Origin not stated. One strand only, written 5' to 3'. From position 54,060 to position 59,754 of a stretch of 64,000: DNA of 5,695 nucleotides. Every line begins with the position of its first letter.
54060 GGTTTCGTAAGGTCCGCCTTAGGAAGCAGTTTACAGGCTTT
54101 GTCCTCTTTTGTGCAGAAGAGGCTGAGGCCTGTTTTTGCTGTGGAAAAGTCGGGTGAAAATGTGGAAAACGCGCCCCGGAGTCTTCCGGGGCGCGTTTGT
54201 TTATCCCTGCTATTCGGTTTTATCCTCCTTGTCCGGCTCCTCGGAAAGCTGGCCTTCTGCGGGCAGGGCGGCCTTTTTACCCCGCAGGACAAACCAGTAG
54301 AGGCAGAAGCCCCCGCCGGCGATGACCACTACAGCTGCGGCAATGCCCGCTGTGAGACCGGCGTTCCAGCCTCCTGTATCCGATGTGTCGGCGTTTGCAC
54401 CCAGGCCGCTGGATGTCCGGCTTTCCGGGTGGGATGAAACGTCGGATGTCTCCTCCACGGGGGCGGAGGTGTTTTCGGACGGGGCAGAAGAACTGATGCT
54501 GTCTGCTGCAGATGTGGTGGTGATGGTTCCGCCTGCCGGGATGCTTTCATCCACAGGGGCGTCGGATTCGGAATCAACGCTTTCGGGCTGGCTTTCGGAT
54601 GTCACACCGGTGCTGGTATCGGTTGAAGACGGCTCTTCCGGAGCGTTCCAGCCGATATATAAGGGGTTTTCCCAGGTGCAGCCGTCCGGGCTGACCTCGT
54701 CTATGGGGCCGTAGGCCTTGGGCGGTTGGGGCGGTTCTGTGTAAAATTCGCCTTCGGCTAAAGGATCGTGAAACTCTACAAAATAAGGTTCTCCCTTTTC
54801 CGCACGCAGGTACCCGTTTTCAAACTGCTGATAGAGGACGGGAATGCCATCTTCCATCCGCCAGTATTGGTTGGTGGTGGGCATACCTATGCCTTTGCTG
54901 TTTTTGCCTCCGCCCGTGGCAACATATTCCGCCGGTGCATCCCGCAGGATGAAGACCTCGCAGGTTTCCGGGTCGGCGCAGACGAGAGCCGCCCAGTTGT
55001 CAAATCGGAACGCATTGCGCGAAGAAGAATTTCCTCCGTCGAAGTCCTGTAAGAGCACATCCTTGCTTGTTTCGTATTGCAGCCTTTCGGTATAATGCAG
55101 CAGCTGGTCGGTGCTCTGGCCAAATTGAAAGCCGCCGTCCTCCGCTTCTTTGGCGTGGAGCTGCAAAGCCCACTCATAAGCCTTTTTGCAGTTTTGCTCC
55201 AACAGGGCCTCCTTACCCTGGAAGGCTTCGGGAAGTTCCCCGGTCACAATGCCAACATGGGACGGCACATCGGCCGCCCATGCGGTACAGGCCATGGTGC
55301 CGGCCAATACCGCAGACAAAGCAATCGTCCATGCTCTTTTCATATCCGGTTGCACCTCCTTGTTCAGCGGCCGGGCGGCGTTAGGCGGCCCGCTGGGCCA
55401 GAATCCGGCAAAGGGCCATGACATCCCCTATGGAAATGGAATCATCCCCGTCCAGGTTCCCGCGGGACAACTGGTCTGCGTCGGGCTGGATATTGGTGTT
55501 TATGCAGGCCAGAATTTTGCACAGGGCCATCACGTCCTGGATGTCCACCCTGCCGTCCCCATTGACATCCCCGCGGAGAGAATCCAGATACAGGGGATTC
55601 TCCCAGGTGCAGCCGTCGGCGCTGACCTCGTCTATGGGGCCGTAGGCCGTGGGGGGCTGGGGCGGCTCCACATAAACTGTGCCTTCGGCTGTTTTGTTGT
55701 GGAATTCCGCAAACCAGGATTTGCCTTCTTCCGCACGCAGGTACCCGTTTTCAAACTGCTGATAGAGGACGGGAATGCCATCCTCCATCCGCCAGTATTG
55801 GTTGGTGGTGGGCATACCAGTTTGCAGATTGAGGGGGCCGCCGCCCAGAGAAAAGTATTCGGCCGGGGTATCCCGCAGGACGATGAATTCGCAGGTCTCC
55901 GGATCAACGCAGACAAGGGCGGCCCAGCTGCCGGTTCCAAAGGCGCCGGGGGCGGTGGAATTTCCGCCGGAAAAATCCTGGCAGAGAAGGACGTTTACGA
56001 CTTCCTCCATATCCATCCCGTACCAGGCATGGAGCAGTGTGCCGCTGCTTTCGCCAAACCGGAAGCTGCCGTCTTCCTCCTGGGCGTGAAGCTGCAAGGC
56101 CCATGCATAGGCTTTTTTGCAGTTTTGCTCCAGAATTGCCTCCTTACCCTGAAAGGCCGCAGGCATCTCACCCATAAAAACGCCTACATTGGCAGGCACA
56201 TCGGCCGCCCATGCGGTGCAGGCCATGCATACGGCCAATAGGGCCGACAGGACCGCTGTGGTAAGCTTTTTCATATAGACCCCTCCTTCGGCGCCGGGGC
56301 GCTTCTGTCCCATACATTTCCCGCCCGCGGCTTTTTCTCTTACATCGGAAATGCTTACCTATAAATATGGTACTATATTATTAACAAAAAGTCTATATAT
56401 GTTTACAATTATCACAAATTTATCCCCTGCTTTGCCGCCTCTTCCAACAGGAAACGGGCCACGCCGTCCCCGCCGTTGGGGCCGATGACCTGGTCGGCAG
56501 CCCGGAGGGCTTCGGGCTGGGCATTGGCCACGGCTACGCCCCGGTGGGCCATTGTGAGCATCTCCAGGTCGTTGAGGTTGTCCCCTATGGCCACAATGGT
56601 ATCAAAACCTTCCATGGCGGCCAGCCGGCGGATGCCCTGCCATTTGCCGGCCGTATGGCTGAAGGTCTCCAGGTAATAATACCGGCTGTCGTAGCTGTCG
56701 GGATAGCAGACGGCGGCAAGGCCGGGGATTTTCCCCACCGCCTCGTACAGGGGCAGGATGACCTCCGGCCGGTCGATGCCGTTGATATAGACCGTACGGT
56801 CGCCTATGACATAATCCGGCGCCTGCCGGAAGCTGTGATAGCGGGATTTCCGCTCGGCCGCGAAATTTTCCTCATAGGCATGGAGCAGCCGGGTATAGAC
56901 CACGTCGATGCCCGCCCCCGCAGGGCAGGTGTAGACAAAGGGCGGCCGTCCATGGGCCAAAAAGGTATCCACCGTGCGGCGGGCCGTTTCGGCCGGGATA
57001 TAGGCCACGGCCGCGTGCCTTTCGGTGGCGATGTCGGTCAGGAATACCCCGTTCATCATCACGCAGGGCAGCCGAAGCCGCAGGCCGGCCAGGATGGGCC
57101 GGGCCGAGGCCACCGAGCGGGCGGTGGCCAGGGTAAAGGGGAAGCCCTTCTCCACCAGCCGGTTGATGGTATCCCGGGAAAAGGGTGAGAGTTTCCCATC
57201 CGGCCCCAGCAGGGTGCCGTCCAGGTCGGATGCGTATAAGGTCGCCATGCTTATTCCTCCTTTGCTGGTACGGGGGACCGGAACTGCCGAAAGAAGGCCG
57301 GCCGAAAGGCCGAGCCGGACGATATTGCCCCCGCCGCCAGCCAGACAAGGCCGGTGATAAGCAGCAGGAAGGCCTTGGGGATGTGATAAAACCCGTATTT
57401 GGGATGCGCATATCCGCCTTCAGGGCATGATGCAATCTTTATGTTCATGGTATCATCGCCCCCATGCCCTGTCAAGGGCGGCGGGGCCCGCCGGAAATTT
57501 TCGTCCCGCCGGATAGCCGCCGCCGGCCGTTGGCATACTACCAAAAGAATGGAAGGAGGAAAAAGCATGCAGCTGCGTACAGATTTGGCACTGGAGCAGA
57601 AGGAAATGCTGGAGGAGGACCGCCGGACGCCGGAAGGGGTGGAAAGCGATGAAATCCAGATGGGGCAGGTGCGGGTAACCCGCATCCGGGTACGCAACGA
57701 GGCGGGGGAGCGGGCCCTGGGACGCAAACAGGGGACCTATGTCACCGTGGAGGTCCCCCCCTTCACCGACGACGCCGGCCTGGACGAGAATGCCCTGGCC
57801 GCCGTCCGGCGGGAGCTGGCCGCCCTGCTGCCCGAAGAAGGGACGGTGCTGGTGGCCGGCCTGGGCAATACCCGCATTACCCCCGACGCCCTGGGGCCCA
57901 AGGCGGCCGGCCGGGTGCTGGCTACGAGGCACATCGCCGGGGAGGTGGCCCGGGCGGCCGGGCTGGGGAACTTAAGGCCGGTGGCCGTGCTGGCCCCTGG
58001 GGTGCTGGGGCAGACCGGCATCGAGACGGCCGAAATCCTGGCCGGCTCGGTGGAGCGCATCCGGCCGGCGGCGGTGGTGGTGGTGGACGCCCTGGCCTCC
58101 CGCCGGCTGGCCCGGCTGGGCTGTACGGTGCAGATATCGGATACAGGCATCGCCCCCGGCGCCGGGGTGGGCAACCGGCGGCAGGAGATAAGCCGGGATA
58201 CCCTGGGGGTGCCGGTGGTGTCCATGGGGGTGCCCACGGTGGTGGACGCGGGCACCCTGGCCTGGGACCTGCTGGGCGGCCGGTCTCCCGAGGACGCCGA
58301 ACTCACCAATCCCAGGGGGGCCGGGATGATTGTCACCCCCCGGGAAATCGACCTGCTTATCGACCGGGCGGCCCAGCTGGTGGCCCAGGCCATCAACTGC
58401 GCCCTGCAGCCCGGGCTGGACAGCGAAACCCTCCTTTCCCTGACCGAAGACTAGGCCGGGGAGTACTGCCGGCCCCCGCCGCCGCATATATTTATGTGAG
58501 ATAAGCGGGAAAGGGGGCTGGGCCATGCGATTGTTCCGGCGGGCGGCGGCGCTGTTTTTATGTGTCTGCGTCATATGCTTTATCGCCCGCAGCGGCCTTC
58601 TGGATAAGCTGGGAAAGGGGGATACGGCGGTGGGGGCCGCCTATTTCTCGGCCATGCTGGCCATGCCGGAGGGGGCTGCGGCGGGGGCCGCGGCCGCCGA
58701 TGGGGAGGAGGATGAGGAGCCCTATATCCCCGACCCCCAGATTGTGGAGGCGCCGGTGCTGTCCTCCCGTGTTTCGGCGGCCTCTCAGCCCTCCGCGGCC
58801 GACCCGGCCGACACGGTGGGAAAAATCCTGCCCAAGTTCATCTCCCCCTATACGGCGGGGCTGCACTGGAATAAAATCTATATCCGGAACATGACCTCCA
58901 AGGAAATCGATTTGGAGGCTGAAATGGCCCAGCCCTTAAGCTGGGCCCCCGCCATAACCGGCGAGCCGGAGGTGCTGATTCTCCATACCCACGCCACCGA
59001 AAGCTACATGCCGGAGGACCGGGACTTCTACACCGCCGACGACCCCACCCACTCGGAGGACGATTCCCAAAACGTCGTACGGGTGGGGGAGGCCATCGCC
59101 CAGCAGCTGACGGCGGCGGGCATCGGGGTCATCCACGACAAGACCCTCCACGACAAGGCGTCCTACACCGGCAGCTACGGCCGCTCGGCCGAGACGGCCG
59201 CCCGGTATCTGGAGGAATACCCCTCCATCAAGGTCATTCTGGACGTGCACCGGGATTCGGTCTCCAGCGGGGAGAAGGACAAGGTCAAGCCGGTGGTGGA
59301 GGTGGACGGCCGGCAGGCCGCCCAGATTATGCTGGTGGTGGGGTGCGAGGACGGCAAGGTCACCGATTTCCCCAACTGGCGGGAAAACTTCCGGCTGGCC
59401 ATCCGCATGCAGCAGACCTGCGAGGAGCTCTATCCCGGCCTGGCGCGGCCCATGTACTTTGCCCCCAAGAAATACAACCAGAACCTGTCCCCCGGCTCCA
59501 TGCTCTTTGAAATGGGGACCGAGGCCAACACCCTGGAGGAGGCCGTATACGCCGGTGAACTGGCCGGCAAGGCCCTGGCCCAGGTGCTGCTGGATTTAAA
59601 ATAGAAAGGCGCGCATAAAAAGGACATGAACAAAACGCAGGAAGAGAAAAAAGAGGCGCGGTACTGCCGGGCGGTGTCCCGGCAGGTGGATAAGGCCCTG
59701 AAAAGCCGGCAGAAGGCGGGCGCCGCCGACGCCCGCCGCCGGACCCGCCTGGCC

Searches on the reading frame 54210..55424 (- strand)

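Call 8: search_protein_families(library=pfam, proteins=[window:54210-55424:-], max_evalue=0.00001)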
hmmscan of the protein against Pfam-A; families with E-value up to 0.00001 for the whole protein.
window:54210-55424:- (404 aa): 0 families

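Call 91: search_protein_families(library=pfam, proteins=[window:54210-55424:-], max_evalue=0.001)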
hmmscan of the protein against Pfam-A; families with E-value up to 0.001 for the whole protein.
window:54210-55424:- (404 aa): 1 family
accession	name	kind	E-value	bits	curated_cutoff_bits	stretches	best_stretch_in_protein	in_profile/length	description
PF03302.18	VSP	-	0.00029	20.3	31.4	1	343-383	354-396/397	Giardia variant-specific surface protein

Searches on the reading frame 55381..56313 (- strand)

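Call 91: search_protein_families(library=pfam, proteins=[window:55381-56313:-], max_evalue=0.001)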
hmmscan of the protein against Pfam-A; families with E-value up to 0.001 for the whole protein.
window:55381-56313:- (310 aa): 1 family
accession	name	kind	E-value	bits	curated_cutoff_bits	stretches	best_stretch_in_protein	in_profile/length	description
PF00404.24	Dockerin_1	-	1.7e-05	25.3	22.9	1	248-304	2-55/57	Dockerin type I domain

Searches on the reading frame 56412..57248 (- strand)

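Call 8: search_protein_families(library=pfam, proteins=[window:56412-57248:-], max_evalue=0.00001)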
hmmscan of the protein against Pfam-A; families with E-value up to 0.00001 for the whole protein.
window:56412-57248:- (278 aa): 2 families
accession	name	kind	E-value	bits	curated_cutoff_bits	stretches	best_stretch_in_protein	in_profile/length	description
PF08282.18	Hydrolase_3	-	8.5e-40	137.5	20.9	1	6-267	2-255/255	haloacid dehalogenase-like hydrolase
PF05116.19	S6PP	-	3.1e-10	40.5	20.3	0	198-253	162-219/247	Sucrose-6F-phosphate phosphohydrolase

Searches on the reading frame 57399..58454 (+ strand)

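Call 8: search_protein_families(library=pfam, proteins=[window:57399-58454:+], max_evalue=0.00001)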
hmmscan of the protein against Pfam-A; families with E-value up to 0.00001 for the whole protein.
window:57399-58454:+ (351 aa): 1 family
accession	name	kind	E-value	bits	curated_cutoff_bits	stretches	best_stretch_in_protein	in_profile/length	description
PF03418.19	Peptidase_A25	-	5e-71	239.9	27.8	1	63-290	7-237/353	Germination protease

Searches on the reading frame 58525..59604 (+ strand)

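Call 8: search_protein_families(library=pfam, proteins=[window:58525-59604:+], max_evalue=0.00001)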
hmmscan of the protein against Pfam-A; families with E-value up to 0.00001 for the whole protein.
window:58525-59604:+ (359 aa): 1 family
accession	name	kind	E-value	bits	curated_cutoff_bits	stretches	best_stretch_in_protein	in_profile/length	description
PF07454.18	SpoIIP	-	2.1e-65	221.4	24.4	1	144-351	77-268/269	Stage II sporulation protein P (SpoIIP)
